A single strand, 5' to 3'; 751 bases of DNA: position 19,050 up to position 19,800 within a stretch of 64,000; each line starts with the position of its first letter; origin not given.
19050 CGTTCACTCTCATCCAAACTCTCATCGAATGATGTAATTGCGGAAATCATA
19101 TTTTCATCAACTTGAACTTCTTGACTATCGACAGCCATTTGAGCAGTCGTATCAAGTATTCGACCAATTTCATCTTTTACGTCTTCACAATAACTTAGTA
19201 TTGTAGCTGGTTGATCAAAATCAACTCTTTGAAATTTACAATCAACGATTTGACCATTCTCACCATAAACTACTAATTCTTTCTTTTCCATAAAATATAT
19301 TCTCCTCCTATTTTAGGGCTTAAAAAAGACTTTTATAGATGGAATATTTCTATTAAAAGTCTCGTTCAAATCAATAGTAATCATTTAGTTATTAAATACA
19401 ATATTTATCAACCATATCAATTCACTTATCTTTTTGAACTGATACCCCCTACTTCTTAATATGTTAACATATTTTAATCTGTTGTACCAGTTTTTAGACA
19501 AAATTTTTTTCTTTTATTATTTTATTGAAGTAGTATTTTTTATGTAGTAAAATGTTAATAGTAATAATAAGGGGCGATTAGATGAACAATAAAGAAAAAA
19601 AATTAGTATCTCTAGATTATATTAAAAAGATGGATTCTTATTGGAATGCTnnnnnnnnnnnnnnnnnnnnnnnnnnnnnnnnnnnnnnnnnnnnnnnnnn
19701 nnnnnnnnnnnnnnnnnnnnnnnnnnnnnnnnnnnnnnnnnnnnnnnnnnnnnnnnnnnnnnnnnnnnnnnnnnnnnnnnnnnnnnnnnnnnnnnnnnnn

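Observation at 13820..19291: Four translationally coupled genes: TelA-like coiled-coil protein, unknown, coiled-coil AAA_5 ATPase, unknown (candidate stress/defence module)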

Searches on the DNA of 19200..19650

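Call 82: search_rna_families(source=window, start=19200, end=19650, threshold=evalue, max_evalue=10, show_alignments=2)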
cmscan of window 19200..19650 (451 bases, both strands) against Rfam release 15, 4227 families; matches with E-value up to 10: 1.
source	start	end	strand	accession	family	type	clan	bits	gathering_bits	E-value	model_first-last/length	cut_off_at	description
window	19287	19391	-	RF01717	PhotoRC-II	Cis-reg;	-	17.1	39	4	1-96/96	no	PhotoRC-II RNA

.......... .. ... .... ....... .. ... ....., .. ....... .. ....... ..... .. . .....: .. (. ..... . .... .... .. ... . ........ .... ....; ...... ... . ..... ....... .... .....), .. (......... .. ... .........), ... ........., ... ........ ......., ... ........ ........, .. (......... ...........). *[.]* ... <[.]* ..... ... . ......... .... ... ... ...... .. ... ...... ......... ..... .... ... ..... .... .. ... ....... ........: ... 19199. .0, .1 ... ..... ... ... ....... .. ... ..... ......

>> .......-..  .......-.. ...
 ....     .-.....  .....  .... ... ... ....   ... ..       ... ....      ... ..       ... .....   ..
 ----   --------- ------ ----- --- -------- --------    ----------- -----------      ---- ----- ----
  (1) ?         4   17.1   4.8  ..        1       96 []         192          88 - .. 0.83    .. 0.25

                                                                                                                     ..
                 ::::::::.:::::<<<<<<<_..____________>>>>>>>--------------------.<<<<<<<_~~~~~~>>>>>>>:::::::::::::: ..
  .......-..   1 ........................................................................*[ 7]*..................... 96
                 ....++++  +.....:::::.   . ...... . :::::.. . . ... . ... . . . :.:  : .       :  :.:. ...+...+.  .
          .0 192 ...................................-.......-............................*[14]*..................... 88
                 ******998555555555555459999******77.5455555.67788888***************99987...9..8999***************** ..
